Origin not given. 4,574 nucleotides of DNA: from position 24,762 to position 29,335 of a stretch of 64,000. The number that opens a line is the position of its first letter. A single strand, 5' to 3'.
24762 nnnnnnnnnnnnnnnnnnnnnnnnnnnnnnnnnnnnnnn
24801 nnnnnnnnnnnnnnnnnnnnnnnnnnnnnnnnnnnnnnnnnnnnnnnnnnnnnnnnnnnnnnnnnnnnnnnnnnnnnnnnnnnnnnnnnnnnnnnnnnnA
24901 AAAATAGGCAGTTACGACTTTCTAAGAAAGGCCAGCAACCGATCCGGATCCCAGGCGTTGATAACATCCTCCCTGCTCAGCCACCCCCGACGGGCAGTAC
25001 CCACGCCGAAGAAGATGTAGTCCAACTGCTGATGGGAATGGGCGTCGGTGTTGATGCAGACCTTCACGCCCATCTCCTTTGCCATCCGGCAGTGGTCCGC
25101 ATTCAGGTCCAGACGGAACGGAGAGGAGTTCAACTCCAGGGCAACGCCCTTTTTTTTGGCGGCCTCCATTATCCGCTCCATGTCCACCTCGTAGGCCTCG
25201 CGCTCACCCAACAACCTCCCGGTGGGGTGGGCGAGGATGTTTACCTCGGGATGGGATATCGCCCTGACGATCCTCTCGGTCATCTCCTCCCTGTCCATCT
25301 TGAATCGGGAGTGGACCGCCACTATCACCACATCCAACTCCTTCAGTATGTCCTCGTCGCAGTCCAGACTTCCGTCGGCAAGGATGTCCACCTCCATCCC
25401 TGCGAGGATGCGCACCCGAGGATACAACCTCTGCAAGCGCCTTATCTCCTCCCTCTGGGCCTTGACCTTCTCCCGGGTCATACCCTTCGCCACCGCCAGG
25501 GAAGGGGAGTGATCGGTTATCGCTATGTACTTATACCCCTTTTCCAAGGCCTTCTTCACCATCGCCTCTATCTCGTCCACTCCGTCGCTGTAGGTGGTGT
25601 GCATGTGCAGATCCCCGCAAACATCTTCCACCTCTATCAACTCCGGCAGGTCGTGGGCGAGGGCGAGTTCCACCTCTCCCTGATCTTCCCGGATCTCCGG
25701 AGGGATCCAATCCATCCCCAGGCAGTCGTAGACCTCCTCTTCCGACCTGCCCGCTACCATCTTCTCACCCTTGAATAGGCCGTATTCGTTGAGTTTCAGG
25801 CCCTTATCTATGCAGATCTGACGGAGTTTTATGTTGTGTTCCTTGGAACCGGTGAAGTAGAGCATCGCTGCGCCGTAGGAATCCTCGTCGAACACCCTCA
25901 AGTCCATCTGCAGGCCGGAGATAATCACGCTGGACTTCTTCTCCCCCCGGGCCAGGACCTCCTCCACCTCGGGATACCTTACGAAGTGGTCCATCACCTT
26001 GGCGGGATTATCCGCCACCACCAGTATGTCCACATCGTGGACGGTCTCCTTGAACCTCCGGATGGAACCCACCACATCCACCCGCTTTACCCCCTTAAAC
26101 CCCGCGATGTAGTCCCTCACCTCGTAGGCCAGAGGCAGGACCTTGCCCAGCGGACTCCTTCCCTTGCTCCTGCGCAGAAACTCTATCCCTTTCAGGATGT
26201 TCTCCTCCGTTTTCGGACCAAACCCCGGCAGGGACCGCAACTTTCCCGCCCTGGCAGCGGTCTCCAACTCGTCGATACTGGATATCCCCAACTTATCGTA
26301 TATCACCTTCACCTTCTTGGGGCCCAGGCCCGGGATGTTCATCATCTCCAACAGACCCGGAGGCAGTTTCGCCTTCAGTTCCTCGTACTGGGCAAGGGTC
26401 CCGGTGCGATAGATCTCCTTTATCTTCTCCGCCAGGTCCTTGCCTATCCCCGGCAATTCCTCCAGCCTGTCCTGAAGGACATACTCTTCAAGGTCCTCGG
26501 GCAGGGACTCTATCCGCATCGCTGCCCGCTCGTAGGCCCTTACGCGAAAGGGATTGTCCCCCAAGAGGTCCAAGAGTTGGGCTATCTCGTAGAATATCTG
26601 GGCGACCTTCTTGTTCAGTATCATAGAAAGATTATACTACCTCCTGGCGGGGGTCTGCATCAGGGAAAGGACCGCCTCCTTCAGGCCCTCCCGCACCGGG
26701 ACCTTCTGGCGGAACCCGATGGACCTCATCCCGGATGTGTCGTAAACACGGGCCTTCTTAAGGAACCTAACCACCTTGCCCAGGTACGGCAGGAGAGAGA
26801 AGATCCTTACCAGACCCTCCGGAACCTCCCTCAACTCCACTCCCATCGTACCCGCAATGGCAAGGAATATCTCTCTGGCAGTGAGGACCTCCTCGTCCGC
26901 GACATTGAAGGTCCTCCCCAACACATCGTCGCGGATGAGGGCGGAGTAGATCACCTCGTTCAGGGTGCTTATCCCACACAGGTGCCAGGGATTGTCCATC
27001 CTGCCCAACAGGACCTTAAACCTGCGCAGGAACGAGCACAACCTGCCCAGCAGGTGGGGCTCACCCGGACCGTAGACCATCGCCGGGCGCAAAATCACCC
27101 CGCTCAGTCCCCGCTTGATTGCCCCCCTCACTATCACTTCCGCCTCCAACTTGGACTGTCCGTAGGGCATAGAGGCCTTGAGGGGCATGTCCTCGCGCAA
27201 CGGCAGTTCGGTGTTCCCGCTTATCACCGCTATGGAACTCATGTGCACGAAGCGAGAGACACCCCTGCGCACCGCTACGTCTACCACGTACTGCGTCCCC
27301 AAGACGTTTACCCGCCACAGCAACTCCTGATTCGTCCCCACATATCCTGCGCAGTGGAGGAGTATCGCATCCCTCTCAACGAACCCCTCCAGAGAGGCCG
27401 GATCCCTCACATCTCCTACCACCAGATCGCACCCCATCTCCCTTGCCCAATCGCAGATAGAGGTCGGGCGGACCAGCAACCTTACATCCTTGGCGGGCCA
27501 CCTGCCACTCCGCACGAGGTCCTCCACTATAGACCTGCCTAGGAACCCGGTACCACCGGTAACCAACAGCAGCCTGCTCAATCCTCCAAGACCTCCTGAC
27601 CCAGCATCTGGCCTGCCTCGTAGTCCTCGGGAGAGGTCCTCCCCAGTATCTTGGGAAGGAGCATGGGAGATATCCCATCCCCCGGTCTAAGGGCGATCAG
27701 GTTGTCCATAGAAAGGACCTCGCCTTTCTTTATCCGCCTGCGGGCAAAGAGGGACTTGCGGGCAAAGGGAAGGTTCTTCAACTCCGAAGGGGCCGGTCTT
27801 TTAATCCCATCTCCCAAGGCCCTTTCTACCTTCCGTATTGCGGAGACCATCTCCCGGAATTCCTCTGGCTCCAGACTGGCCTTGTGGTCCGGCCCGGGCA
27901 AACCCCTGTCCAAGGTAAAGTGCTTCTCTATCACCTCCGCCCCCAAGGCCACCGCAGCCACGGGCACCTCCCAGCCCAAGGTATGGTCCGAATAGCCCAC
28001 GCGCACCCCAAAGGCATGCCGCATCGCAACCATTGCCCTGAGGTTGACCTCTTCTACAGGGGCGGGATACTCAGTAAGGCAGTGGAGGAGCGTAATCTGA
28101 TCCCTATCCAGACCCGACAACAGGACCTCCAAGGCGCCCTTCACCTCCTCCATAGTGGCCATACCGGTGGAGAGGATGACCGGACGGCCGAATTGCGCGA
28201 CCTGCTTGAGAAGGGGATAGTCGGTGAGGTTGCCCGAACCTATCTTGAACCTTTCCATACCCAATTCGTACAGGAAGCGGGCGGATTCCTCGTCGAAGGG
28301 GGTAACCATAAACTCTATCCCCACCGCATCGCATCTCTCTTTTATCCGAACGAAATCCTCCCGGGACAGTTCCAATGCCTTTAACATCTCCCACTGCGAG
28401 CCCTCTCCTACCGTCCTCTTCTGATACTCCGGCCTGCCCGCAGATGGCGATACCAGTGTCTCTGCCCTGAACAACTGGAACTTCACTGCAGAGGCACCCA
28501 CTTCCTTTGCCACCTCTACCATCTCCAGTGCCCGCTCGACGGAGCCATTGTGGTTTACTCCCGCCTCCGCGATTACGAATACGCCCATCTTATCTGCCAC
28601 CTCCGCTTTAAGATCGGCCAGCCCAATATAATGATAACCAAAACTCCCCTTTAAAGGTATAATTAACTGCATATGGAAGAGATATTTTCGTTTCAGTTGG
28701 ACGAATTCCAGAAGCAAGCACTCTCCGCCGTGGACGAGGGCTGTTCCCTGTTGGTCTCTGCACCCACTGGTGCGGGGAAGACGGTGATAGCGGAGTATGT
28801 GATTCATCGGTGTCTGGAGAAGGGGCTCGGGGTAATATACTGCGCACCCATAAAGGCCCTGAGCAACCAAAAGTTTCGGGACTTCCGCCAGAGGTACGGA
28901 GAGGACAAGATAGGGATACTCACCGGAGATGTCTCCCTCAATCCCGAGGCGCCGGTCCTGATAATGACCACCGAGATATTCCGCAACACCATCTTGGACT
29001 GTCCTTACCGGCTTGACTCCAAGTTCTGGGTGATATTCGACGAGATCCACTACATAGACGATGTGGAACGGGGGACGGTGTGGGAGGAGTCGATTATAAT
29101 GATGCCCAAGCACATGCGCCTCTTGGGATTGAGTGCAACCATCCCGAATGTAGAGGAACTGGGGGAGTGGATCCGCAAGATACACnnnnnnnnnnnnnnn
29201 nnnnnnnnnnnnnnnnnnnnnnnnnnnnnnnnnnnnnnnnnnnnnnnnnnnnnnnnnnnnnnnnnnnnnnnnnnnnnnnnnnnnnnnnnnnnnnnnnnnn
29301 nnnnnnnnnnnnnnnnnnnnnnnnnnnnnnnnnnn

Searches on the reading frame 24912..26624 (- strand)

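Call 12: search_protein_families(library=pfam, proteins=[window:24912-26624:-], max_evalue=0.001)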
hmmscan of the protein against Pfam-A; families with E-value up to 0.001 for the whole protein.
window:24912-26624:- (570 aa): 6 families
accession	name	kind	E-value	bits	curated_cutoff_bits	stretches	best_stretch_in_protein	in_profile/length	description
PF14791.11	DNA_pol_B_thumb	-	6.4e-26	90.4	25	1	253-313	1-63/63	DNA polymerase beta thumb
PF14716.13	HHH_8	-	2.4e-24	85.9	30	1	4-77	3-73/73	Helix-hairpin-helix domain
PF14520.12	HHH_5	-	9.2e-18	64.9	27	1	93-146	3-54/57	Helix-hairpin-helix domain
PF02811.25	PHP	-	5.9e-16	59.7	26.4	1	338-501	1-164/164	PHP domain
PF00633.29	HHH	-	8.6e-06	25.8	24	0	54-71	13-30/30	Helix-hairpin-helix motif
PF11798.14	IMS_HHH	-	0.00023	21.7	24.4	0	129-145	13-28/32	IMS family HHH motif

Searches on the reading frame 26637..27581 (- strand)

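Call 12: search_protein_families(library=pfam, proteins=[window:26637-27581:-], max_evalue=0.001)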
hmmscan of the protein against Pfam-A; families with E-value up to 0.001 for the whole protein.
window:26637-27581:- (314 aa): 9 families
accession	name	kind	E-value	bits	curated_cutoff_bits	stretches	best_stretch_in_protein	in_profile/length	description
PF01370.27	Epimerase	-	6.6e-28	98.2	20.9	1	6-188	2-193/240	NAD dependent epimerase/dehydratase family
PF01073.25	3Beta_HSD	-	5e-25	88.5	22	1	6-185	1-197/280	3-beta hydroxysteroid dehydrogenase/isomerase family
PF07993.18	NAD_binding_4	-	1.3e-19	70.9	20.1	2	72-175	90-211/258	Male sterility protein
PF13460.12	NAD_binding_10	-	4.8e-13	49.8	27.2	1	9-169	1-146/184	NAD(P)H-binding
PF04321.23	RmlD_sub_bind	-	4.9e-13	49.2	27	1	5-186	3-168/287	RmlD substrate binding domain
PF16363.11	GDP_Man_Dehyd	-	7.4e-11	42.5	27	1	6-152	1-165/332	GDP-mannose 4,6 dehydratase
PF02719.21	Polysacc_synt_2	-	8.4e-07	28.9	20.2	1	5-116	1-128/293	Polysaccharide biosynthesis protein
PF05368.20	NmrA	-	3.3e-06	27.4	27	1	3-115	3-106/298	NmrA-like family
PF08659.16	KR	-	0.00089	19.7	22.6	0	6-39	4-34/180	KR domain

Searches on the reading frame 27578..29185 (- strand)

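Call 12: search_protein_families(library=pfam, proteins=[window:27578-29185:-], max_evalue=0.001)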
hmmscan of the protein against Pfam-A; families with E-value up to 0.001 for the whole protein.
window:27578-29185:- (535 aa): 2 families
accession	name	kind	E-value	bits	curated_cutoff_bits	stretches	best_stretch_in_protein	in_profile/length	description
PF03102.20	NeuB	-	1.2e-95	320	22.1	1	222-462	1-241/241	NeuB family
PF08666.17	SAF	-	0.00018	22.4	21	1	477-529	2-58/63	SAF domain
